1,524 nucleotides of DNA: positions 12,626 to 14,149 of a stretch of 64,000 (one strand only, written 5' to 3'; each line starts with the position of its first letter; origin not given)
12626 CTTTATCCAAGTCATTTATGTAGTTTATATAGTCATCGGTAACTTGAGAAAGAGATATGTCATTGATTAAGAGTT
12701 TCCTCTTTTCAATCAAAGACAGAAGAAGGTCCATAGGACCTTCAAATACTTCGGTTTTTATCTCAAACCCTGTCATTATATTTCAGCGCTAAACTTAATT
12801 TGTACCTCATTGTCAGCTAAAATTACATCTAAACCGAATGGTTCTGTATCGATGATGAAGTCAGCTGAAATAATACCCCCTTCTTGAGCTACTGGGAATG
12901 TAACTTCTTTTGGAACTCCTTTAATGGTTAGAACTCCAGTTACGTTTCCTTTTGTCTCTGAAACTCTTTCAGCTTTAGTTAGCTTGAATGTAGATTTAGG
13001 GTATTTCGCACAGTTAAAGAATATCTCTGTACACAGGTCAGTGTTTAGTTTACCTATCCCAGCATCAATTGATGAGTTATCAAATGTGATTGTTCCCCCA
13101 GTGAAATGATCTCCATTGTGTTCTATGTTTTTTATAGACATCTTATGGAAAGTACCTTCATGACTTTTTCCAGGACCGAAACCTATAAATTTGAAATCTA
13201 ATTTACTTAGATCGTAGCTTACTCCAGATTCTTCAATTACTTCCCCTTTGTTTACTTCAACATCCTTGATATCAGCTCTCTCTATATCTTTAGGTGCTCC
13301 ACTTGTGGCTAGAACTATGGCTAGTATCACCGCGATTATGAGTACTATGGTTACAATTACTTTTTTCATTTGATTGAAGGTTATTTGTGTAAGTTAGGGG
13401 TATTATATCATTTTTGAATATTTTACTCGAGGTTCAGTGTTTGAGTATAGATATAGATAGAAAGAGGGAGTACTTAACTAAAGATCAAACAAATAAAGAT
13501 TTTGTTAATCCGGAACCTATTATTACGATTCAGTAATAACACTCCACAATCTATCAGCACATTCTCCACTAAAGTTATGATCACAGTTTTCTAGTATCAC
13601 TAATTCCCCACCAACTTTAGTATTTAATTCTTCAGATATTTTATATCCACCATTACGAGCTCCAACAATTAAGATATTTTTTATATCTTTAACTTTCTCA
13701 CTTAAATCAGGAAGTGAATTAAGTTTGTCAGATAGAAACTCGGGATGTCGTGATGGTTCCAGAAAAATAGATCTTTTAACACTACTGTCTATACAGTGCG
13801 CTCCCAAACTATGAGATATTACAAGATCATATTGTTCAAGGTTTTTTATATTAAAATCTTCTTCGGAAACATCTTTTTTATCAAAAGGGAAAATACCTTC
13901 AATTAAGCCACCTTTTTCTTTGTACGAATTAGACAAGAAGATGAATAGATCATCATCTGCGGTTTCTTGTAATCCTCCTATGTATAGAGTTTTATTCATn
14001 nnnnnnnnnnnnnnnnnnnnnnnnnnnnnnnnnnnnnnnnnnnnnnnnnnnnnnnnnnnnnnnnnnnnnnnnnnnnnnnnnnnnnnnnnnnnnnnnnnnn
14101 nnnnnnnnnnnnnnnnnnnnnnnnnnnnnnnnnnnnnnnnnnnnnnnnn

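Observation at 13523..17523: An AT-rich accessory island composed entirely of small hydrolases, including two divergent Tiki/TraB/Ere-superfamily paralogs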

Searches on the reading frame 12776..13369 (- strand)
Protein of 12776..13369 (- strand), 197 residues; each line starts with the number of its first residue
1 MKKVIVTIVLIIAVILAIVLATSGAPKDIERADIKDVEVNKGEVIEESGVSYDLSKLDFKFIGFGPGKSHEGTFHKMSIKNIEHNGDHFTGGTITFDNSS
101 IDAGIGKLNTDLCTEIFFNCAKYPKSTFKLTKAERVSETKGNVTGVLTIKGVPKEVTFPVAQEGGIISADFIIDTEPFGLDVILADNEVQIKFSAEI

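Call 3: search_protein_families(library=pfam, proteins=[window:12776-13369:-], max_evalue=1)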
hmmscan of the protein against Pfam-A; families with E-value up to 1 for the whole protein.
window:12776-13369:- (197 aa): 2 families
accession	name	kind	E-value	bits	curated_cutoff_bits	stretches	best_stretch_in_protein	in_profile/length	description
PF04264.18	YceI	-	7.9e-21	75.4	23.7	1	57-196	10-149/150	YceI-like domain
PF03951.24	Gln-synt_N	-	0.11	12.6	33.4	1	71-103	13-44/82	Glutamine synthetase, beta-Grasp domain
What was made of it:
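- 12776..13369 (-): YceI-like gene. It also lies inside the variable trpS-scpA interval, but its composition is typical of the genome (35.9% GC). Pfam YceI at 75 bits (call 3).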

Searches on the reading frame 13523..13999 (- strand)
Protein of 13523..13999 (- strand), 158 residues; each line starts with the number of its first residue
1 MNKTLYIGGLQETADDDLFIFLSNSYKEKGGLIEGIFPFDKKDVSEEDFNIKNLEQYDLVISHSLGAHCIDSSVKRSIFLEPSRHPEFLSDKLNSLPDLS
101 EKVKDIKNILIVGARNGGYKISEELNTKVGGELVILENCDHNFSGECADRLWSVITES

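Call 3: search_protein_families(library=pfam, proteins=[window:13523-13999:-], max_evalue=1)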
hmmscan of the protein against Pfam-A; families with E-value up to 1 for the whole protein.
window:13523-13999:- (158 aa): 1 family
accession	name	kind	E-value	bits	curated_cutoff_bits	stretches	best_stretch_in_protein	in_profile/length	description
PF13445.12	zf-RING_UBOX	-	0.16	12.4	25.2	0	134-152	13-26/39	RING-type zinc-finger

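Call 7: search_protein_families(library=pfam, proteins=[window:13523-13999:-], max_evalue=10)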
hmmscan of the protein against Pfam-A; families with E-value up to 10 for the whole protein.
window:13523-13999:- (158 aa): 1 family
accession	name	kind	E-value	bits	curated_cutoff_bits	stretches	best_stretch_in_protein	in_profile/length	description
PF13445.12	zf-RING_UBOX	-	0.16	12.4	25.2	1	134-152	13-26/39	RING-type zinc-finger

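Call 8: search_protein_families(library=ncbifam, proteins=[window:13523-13999:-], max_evalue=1)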
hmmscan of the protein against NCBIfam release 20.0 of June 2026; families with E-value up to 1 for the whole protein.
window:13523-13999:- (158 aa): 1 family
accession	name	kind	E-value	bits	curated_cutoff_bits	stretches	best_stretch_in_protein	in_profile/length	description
NF003549.0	PRK05205.1-5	equivalog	0.098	12.1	138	1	100-129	26-55/182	bifunctional pyr operon transcriptional regulator/uracil phosphoribosyltransferase PyrR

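Call 25: search_solved_structures(query=window:13523-13999:-, max_evalue=10, show_alignments=2)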
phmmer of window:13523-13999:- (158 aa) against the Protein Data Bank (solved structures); distinct sequences matched with E-value up to 10: 4.
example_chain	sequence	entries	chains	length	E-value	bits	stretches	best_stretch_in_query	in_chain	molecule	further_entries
7kz7_A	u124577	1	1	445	0.46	13.8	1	65-136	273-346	Botulinum neurotoxin type X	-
2bc0_A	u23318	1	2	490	1.1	12.5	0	99-145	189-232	NADH Oxidase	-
6oif_A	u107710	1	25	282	1.2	12.4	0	18-145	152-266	Torsin-1A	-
5j1s_A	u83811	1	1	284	1.2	12.4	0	18-145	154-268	Torsin-1A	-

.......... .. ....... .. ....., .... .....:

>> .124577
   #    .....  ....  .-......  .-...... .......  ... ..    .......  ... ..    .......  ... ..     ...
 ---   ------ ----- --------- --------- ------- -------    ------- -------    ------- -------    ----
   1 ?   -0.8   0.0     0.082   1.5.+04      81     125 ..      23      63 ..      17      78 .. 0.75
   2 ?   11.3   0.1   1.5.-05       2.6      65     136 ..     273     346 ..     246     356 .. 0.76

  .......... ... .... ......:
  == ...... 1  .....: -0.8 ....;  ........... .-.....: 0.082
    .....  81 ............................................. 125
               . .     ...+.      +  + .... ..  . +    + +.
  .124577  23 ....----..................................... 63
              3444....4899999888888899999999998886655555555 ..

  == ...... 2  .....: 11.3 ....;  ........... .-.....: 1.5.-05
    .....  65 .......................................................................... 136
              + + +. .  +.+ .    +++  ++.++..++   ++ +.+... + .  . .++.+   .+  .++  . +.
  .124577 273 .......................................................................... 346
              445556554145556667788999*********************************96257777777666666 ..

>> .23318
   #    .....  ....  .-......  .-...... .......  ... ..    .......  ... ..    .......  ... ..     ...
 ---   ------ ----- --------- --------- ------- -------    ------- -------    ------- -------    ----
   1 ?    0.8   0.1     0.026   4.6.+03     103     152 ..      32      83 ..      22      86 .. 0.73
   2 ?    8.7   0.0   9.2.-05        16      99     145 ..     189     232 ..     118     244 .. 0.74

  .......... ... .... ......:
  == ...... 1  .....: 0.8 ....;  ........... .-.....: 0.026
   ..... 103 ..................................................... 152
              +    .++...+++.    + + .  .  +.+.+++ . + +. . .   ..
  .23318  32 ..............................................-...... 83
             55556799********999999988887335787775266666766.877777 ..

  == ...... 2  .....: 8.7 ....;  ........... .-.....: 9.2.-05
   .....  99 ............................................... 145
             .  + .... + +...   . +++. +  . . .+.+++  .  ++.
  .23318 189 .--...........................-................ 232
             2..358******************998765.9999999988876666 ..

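Call 32: find_homologous_proteins(query=window:13523-13999:-, max_evalue=0.001)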
Query window:13523-13999:- (158 aa): 1 proteins with E <= 0.001 among 52 candidates.
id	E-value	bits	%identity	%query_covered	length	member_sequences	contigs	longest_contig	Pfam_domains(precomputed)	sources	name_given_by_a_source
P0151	3.4e-99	347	100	100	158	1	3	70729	-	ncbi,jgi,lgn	ncbi:MAG: hypothetical protein ACI9GH_000017 [Candidatus Paceibacteria bacterium]|jgi:hypothetical p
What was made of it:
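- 13523..13999 (-): Gene A: 158-aa orphan protein that overlaps the end of B by 4 nt. It contains an SHSLG pentapeptide and a C-terminal ENCDHNF. Its fold and family are unknown. The only match among 5.8 billion clusters is itself (NCBI 'hypothetical protein ACI9GH_000017, Candidatus Paceibacteria bacterium'; call 32).
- Tried and rejected: Gene A homology: the homologue search found only A itself (call 32).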

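Call 54: predict_structure(protein=window:13523-13999:-)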
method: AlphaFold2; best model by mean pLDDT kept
length: 158 residues; sequences in the alignment: 1
mean_pLDDT: 36.5   pTM: 0.32
mean pLDDT of the five models: 36.5, 36.2, 35.5, 35.2, 31.7
residues with pLDDT >= 90: 0; 70-90: 0; 50-70: 1; < 50: 157
segments of 3 or more residues with pLDDT < 50: 1-109, 111-158
pLDDT, mean of each block of 10 residues (from residue 1): 25 27 27 25 33 44 37 38 42 44 44 38 40 43 40 35
secondary structure, 60 per line:
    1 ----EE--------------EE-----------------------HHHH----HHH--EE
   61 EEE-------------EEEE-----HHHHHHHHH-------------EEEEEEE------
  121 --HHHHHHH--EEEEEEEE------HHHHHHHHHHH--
elements in order: H46-49 E59-63 E77-80 H86-94 E108-114 H123-129 E132-139 H146-156
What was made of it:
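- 13523..13999 (-): The single-sequence AlphaFold model has pLDDT 36.5 and is unusable (call 54).
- On YdeN/RBBP9-type serine hydrolase (gene A): The single-sequence model has pLDDT 36.5 (call 54).
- Tried and rejected: Gene A structure: the single-sequence AlphaFold prediction failed (pLDDT 36.5, call 54), so no fold search was run on it.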

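Call 55: search_protein_families(library=phrogs, proteins=[window:13523-13999:-], max_evalue=0.01)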
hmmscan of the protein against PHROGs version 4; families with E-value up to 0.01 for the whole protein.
window:13523-13999:- (158 aa): 0 families

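Call 56: search_protein_families(library=padloc, proteins=[window:13523-13999:-], max_evalue=0.01)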
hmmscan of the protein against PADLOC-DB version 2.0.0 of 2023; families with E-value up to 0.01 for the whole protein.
window:13523-13999:- (158 aa): 0 families
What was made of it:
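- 13523..13999 (-): No family hit in calls 3, 7, 8, 55 or 56, and no PDB hit in call 25.
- Checked: The 'YdeN/RBBP9-like serine hydrolase' has no hit in Pfam, NCBIfam, PDB, PHROGs or PADLOC (calls 3, 7, 8, 25, 55, 56) and no homologue other than itself (call 32).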

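Call 65: search_solved_structures(query=A6, max_evalue=10, show_alignments=3)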
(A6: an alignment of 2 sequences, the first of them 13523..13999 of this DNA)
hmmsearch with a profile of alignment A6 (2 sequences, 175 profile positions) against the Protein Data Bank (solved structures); distinct sequences matched with E-value up to 10: 5.
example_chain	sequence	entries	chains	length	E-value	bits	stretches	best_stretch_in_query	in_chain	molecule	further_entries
2kbe_A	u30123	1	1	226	0.2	14.9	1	74-132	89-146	ATP-dependent RNA helicase DBP5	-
3pew_A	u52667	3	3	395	0.35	14.1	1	74-132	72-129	ATP-dependent RNA helicase DBP5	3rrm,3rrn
5elx_A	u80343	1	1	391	0.36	14.1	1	74-132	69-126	ATP-dependent RNA helicase DBP5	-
3pey_A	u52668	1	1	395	0.36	14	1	74-132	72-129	ATP-dependent RNA helicase DBP5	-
7xrh_A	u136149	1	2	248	1.2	12.3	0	144-173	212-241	Cinnamoyl esterase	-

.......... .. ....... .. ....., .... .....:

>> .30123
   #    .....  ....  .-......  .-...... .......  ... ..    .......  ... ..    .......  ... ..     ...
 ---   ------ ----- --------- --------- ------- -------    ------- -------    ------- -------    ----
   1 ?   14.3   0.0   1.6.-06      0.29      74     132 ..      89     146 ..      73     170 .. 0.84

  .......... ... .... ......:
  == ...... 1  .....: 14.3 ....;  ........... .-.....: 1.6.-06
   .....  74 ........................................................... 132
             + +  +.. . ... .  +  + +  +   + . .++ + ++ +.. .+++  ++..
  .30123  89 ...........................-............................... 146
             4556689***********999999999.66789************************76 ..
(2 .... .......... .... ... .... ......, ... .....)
